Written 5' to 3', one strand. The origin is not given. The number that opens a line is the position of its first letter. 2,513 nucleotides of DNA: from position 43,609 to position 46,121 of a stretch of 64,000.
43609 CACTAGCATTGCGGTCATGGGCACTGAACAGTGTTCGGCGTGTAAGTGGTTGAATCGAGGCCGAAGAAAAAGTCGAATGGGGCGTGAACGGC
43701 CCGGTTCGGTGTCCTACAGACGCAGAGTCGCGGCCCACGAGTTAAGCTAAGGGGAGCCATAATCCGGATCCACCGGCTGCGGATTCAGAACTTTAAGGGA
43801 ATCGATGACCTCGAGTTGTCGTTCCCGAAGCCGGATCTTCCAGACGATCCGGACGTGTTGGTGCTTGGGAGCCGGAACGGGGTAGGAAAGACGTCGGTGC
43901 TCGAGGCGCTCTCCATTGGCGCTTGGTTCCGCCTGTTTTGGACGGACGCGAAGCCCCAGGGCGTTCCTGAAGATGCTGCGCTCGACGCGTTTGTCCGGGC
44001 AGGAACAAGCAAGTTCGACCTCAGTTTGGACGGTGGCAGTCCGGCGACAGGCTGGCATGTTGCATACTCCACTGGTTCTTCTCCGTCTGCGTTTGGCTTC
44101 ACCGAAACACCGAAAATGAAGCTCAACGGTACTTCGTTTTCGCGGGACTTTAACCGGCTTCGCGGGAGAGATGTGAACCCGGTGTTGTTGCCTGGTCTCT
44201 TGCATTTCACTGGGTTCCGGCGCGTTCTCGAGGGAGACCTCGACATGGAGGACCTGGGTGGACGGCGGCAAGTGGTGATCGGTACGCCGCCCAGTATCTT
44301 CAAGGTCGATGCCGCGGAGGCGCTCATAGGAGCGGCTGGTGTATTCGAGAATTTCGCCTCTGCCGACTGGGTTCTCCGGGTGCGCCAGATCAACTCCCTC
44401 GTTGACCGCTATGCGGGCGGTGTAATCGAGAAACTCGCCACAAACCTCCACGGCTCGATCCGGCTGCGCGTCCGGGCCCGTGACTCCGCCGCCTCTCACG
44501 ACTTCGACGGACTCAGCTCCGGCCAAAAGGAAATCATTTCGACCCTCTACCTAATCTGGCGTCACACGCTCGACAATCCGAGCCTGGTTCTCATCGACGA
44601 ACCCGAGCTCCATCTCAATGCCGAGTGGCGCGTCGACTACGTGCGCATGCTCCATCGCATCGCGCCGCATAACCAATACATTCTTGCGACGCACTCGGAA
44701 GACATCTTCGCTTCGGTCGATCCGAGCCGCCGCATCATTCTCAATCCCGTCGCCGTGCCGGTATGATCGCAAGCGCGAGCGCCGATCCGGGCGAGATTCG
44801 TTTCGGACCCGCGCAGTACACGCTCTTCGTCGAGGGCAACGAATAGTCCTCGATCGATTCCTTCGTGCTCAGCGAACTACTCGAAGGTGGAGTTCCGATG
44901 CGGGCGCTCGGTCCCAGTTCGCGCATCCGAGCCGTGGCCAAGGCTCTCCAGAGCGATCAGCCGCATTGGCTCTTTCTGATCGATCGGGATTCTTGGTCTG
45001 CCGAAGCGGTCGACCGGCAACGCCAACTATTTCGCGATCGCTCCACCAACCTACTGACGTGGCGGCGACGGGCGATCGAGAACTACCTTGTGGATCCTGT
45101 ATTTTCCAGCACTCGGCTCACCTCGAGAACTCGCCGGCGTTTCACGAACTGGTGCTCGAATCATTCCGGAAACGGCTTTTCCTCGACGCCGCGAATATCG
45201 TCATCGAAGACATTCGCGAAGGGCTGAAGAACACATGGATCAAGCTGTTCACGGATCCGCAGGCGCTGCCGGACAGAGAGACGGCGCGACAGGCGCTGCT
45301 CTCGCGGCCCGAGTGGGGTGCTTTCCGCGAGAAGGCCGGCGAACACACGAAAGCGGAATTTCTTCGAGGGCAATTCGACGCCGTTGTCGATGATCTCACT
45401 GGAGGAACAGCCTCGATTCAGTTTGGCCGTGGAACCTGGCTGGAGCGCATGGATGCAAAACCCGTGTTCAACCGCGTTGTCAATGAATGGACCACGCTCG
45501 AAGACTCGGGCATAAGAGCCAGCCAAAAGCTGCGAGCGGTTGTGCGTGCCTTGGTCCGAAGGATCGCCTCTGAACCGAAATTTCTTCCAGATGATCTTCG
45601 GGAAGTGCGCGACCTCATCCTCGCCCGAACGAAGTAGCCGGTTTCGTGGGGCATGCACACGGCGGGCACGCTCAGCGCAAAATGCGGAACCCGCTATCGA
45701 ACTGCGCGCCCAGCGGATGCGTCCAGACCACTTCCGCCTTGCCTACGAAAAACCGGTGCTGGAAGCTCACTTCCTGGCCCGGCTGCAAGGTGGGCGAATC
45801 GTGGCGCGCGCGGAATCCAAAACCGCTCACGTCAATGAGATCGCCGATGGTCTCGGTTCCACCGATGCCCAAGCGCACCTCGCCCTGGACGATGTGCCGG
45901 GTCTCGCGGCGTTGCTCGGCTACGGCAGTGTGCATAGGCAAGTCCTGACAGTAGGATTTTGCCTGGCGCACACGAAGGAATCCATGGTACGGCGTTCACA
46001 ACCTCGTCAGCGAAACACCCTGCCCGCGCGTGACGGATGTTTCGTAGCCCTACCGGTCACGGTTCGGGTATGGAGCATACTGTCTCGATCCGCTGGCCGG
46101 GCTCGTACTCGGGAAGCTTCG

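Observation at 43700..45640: OLD-family ABC ATPase plus DUF4435 (Toprim-like) two-gene cassette of the PARIS AriA/AriB type, with the DUF4435 partner interrupted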

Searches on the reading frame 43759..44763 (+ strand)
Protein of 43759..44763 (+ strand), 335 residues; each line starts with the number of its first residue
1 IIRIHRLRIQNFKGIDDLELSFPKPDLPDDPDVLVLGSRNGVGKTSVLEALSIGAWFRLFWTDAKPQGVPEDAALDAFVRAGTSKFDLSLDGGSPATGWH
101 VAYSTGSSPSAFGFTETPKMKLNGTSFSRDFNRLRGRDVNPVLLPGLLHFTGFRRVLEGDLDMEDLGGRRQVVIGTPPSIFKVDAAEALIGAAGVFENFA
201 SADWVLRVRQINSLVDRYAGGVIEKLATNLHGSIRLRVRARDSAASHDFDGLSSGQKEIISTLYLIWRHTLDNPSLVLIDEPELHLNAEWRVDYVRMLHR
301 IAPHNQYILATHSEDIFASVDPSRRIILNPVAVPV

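Call 7: search_protein_families(library=pfam, proteins=[window:43759-44763:+], max_evalue=1)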
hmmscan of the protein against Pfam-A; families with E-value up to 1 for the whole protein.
seq(335 aa): 7 families
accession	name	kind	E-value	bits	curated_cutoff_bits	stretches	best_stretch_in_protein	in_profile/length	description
PF13304.12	AAA_21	-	1.7e-12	48.5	27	2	211-313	170-299/304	AAA domain, putative AbiEii toxin, Type IV TA system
PF13175.12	AAA_15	-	4.6e-12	46.7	32.1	2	252-316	301-373/374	AAA ATPase domain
PF02463.25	SMC_N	-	6.7e-08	32.7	40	2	251-323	136-208/220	RecF/RecN/SMC N terminal domain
PF13476.12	AAA_23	-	1.1e-05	26.6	27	1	6-54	1-42/201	AAA domain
PF00005.33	ABC_tran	-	0.0063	17.6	25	0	240-282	97-135/137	ABC transporter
PF13514.12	AAA_27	-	0.054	13.5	22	1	3-52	2-47/206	AAA domain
PF00350.29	Dynamin_N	-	0.36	11.3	27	0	253-310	80-134/168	Dynamin family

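Call 8: search_protein_families(library=padloc, proteins=[window:43759-44763:+], max_evalue=1)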
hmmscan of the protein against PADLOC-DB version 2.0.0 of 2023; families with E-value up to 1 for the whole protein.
seq(335 aa): 135 families (the best 25 are shown)
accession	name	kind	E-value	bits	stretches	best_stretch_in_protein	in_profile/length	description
PDLC02981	AriAB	-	8.1e-25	85.6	2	228-319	287-379/694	-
PDLC00289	PtuA1|PtuA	-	1.4e-23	81.6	2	243-328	219-303/404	AAA ATPase domain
PDLC00271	PtuA1|PtuA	-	2e-21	75.1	2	270-329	275-334/421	AAA ATPase domain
PDLC00293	PtuA1|PtuA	-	3.9e-20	70.3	2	229-313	293-382/527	AAA ATPase domain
PDLC00278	PtuA1|PtuA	-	4.5e-19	67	2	3-57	2-51/436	AAA ATPase domain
PDLC00298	PtuA1|PtuA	-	1.1e-16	58.9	2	273-329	281-337/423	AAA ATPase domain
PDLC00284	PtuA1|PtuA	-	1.1e-16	58.8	2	271-328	389-446/545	AAA ATPase domain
PDLC02913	ATPase_I-A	-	2.5e-16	57.9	2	269-324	359-414/508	-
PDLC00267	PtuA1|PtuA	-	5.1e-16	56.8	2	270-326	282-338/438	AAA ATPase domain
PDLC00292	PtuA1|PtuA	-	5.8e-16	56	2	4-54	309-358/726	AAA ATPase domain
PDLC00299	PtuA1|PtuA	-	1.6e-15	55.1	2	271-323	375-427/535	AAA ATPase domain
PDLC00274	PtuA1|PtuA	-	3.1e-15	54.4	1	234-329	267-361/438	AAA ATPase domain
PDLC02979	AriA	-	3.9e-15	54.5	2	249-316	297-372/373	-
PDLC00311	PtuA1|PtuA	-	6.8e-15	53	2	270-321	304-355/455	AAA ATPase domain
PDLC00277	PtuA1|PtuA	-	1.2e-14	52.4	2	273-329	284-340/423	AAA ATPase domain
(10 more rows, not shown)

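Call 9: search_protein_families(library=ncbifam, proteins=[window:43759-44763:+], max_evalue=1)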
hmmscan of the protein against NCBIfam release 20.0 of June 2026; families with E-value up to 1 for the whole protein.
seq(335 aa): 40 families (the best 25 are shown)
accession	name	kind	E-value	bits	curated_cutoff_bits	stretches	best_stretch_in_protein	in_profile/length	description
NF041760.1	PtuA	equivalog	5.6e-15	55.2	500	2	244-324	337-427/524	retron Ec78 anti-phage system effector ATPase PtuA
TIGR04435.1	restrict_AAA_1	hypoth_equivalog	1.7e-08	33.6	300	1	249-304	395-449/568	restriction system-associated AAA family ATPase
TIGR00611.2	recf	equivalog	6.6e-06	25.5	172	1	4-62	1-52/339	DNA replication/repair protein RecF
TIGR03375.1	type_I_sec_LssB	subfamily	9.4e-06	24.2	693.1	1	250-324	602-670/696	type I secretion system permease/ATPase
TIGR02857.1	CydD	equivalog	4.4e-05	22.6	435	1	248-321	455-524/529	thiol reductant ABC exporter subunit CydD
NF038234.1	retron_eff_Eco8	equivalog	0.00023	19.9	250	1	260-317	260-325/679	retron Eco8 family effector endonuclease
NF003034.1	PRK03918.1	equivalog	0.00032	18.8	700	1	2-90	1-75/878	DNA double-strand break repair ATPase Rad50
NF002244.0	PRK01156.1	equivalog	0.00045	18.4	847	1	4-52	3-44/895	DNA double-strand break repair ATPase Rad50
TIGR02982.1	heterocyst_DevA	subfamily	0.0034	17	295.8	1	249-318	139-206/220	ABC exporter ATP-binding subunit, DevA family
NF000169.2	ABCF_Sal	exception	0.0046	15.7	725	1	249-300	128-175/542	Sal family ABC-F type ribosomal protection protein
TIGR03608.1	L_ocin_972_ABC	subfamily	0.0054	16.2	254.85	1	251-321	134-201/206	putative bacteriocin export ABC transporter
TIGR02673.1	FtsE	equivalog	0.0056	16.4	264.85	1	252-328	138-210/214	cell division ATP-binding protein FtsE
TIGR03411.1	urea_trans_UrtD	equivalog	0.0095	15.6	304.1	1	233-316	130-204/242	urea ABC transporter ATP-binding protein UrtD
NF000355.4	ribo_prot_ABC_F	equivalog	0.01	14.7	380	1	242-290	108-152/499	ribosomal protection-like ABC-F family protein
TIGR03873.1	F420-0_ABC_ATP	hypoth_equivalog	0.023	14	372.4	1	243-313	129-196/256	putative F420-0 ABC transporter ATP-binding protein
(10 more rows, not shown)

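Call 31: search_solved_structures(query=window:43759-44763:+, max_evalue=0.01)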
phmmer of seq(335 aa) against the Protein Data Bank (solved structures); distinct sequences matched with E-value up to 0.01: 21.
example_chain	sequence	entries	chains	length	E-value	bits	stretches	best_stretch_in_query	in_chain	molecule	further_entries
22bu_B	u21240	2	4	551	2e-08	36.8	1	266-319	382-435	AAA family ATPase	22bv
9vkz_A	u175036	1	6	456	3.4e-08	36.1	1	266-321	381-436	Retron Ec78 probable ATPase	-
9n69_A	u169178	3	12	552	5e-08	35.5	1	247-329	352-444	AAA family ATPase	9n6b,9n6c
9vh1_D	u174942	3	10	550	5.7e-08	35.3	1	266-321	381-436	Retron Ec78 probable ATPase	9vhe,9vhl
22et_E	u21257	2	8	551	2.7e-07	33.1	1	266-319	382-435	PtuA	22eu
9kjx_B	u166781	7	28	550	3.2e-07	32.9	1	266-321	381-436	AAA family ATPase | Retron I-A effector PtuA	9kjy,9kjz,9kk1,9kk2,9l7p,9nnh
9e8z_C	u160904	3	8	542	8e-07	31.6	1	270-323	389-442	Retron Ec83 probable ATPase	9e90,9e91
9nnb_C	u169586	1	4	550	8.4e-07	31.5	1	266-321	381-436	Retron I-A effector PtuA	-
9nnk_C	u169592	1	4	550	1.6e-06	30.5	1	267-321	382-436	Retreon I-A effector PtuA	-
9u9y_A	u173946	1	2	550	3.5e-06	29.4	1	266-321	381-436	AAA family ATPase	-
8ux9_B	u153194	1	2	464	3.6e-06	29.4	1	251-318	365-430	AriA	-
8v45_A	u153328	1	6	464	3.6e-06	29.4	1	251-318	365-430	AriA antitoxin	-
8v46_A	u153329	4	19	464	9.4e-06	28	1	251-318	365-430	AriA antitoxin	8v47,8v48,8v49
8ee4_A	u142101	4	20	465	1.6e-05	27.3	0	271-321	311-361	PtuA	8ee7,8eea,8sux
6p74_A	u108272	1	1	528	1.7e-05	27.2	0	229-322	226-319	Putative ATP-dependent endonuclease of the OLD family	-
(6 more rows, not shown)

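Call 49: find_homologous_proteins(query=window:43759-44763:+, max_evalue=0.00001)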
Query seq(335 aa) (335 aa): 1072 proteins with E <= 0.00001 among 8000 candidates; the best 120 are listed.
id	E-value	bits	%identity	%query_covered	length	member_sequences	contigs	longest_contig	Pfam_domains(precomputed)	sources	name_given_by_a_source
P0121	1.1e-120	421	99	57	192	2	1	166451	PF13175.13,PF13304.13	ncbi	ncbi:MAG: AAA family ATPase [Bryobacteraceae bacterium]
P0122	9.8e-71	257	44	100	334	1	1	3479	PF13175.13,PF02463.26,PF13304.13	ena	-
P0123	5.0e-69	251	40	98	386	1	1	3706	PF13175.13,PF02463.26,PF13304.13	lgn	-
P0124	1.0e-68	250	41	98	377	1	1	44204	PF13175.13,PF13476.13,PF02463.26,PF13304.13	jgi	jgi:predicted ATP-dependent endonuclease of OLD family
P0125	3.3e-68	248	42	98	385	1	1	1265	PF13175.13,PF13476.13,PF02463.26,PF13304.13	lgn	-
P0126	4.1e-68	248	40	98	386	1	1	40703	PF13175.13,PF13476.13,PF02463.26,PF13304.13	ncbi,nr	ncbi:MAG TPA: AAA family ATPase [Bacilli bacterium]|nr:AAA family ATPase [Bacilli bacterium]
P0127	7.5e-68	247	41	98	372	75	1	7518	PF13175.13,PF13476.13,PF02463.26,PF13304.13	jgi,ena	jgi:predicted ATPase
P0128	2.7e-67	245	42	98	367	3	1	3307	PF13175.13,PF02463.26,PF13304.13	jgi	jgi:ABC-type transport system involved in cytochrome c biogenesis ATPase subunit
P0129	2.9e-67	245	40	98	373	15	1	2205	PF13175.13,PF13476.13,PF02463.26,PF13304.13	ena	-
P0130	4.4e-67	245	41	98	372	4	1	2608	PF13175.13,PF13476.13,PF02463.26,PF13304.13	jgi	-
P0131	7.3e-67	244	43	99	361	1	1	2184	PF13175.13,PF02463.26,PF13304.13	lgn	-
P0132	8.4e-67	244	40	98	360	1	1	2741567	PF13175.13,PF13476.13,PF02463.26,PF13304.13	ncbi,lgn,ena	-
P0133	1.3e-66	243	39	97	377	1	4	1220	PF13175.13,PF13476.13,PF02463.26,PF13304.13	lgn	-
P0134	2.4e-66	242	41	99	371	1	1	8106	PF13175.13,PF13476.13,PF02463.26,PF13304.13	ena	-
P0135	2.5e-66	242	39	97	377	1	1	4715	PF13175.13,PF13476.13,PF02463.26,PF13304.13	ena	-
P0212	9.2e-63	230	40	100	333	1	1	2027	PF13175.13,PF13476.13,PF02463.26,PF13304.13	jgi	jgi:predicted ATPase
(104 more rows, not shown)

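Call 50: find_encoding_contigs(protein=P0121, flank=10000, max_places=4)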
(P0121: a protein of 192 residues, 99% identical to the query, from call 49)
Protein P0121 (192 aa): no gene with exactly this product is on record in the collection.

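Call 51: list_cluster_members(proteins=[P0121, P0001])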
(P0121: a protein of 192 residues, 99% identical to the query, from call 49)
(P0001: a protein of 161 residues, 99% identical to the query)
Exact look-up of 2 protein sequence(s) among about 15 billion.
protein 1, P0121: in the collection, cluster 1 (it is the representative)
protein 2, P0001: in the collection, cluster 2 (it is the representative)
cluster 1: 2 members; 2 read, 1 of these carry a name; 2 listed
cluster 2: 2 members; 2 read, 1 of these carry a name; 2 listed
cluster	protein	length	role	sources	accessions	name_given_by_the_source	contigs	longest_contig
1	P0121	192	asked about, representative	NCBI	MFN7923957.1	MAG: AAA family ATPase [Bryobacteraceae bacterium]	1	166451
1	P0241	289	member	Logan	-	-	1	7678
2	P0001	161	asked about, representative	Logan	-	-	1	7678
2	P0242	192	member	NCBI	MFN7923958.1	MAG: hypothetical protein U0Q16_27905 [Bryobacteraceae bacterium]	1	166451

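Call 61: search_protein_families(library=phrogs, proteins=[window:43759-44763:+], max_evalue=0.01)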
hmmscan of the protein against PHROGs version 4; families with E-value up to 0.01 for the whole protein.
window:43759-44763:+ (335 aa): 13 families
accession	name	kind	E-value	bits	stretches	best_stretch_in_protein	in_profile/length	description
phrog_7507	-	unknown function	5.4e-22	79.7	2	237-318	371-451/483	-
phrog_8323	-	unknown function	6.5e-19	68.9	2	247-327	285-375/623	-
phrog_9802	-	unknown function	4.1e-14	53.4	1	241-328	245-339/438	-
phrog_3940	-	unknown function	1.6e-10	41.4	2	229-324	204-306/537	-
phrog_8066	-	unknown function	2.8e-09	37.4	1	245-316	356-428/522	-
phrog_19212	-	unknown function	1.1e-08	35.1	1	230-301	316-387/550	-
phrog_4747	-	unknown function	1.6e-08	35.1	1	2-52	1-43/610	-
phrog_77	-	DNA, RNA and nucleotide metabolism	2e-07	30.9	1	2-52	296-341/967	SbcC-like subunit of palindrome specific endonuclease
phrog_1499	-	unknown function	1.9e-05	25.1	1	2-52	3-46/427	-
phrog_14430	-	unknown function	2e-05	25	1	265-320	329-385/444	-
phrog_5836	-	unknown function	0.00034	19.7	0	242-319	275-352/1071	-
phrog_25246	-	moron, auxiliary metabolic gene and host takeover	0.00046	19.8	1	234-321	242-328/616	ABC transporter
phrog_8939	-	unknown function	0.0057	16.3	0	242-314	409-490/595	-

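Call 62: predict_structure(alignment_id=A4)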
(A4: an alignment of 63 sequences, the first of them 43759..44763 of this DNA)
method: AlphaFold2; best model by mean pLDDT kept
length: 335 residues; sequences in the alignment: 63
mean_pLDDT: 87.8   pTM: 0.90
mean pLDDT of the five models: 87.8, 87.3, 87.1, 87.1, 86.0
residues with pLDDT >= 90: 208; 70-90: 88; 50-70: 39; < 50: 0
segments of 3 or more residues with pLDDT < 50: none
pLDDT, mean of each block of 10 residues (from residue 1): 90 95 92 94 94 88 60 84 95 78 86 61 69 87 93 91 78 74 95 84 93 97 92 94 94 95 97 95 85 93 97 93 94 67
secondary structure, 60 per line:
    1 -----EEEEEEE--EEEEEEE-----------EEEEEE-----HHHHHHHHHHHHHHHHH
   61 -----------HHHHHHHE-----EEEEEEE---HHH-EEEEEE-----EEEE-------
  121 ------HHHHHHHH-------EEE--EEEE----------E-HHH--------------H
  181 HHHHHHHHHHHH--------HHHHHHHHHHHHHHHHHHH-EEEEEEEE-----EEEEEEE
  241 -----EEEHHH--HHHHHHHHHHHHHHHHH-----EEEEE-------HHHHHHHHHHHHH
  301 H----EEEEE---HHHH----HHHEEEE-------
elements in order: E6-12 E15-21 E33-38 H44-60 H72-78 E85-91 E99-104 E110-113 H127-134 E142-144 E147-150 H180-192 H201-219 E221-228 E234-240 E246-248 H254-270 E276-280 H288-301 E306-310 H314-317 E325-328

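Call 70: find_encoding_contigs(protein=P0122, flank=5000, max_places=2)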
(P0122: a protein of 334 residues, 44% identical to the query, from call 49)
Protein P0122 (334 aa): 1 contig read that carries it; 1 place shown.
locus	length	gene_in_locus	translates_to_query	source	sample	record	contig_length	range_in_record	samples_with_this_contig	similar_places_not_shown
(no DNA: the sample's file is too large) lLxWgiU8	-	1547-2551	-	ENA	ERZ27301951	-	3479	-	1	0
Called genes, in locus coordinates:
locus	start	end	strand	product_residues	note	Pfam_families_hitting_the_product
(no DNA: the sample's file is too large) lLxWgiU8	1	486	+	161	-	?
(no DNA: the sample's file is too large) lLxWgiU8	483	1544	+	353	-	PF02615:Ldh_2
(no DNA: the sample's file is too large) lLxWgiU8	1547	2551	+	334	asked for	PF02463:SMC_N (faint), PF13304:AAA_21, PF13175:AAA_15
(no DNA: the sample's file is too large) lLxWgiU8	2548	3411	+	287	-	-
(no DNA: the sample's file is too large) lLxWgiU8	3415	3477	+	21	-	?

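Call 71: find_encoding_contigs(protein=P0212, flank=5000, max_places=2)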
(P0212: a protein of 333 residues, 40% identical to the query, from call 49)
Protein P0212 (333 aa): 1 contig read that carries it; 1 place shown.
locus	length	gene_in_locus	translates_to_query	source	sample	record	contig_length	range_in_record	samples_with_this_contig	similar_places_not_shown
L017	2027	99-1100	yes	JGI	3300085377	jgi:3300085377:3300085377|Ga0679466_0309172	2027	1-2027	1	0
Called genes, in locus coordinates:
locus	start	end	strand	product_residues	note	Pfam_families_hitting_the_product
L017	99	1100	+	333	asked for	PF02463:SMC_N, PF13476:AAA_23 (weak), PF13304:AAA_21, PF13175:AAA_15 (weak)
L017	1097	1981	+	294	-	-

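Call 84: search_protein_families(library=padloc, proteins=[L017:1097-1981:+], max_evalue=0.00001)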
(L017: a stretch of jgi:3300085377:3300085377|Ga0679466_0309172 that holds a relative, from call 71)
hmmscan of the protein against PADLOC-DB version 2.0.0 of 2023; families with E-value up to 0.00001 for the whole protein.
L017:1097-1981:+ (294 aa): 0 families

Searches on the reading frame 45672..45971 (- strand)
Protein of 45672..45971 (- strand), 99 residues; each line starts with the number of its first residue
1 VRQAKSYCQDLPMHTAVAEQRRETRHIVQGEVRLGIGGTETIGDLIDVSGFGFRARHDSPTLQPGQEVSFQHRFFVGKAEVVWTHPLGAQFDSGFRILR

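Call 58: search_protein_families(library=pfam, proteins=[window:45672-45971:-], max_evalue=0.1)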
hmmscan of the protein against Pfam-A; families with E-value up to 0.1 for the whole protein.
window:45672-45971:- (99 aa): 1 family
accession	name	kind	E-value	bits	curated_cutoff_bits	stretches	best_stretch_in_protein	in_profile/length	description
PF07238.19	PilZ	-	9.3e-06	26.4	22.5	1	19-92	1-80/102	PilZ domain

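Call 75: search_protein_families(library=padloc, proteins=[window:45672-45971:-], max_evalue=0.00001)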
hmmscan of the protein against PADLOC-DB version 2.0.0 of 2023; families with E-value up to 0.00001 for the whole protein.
window:45672-45971:- (99 aa): 0 families
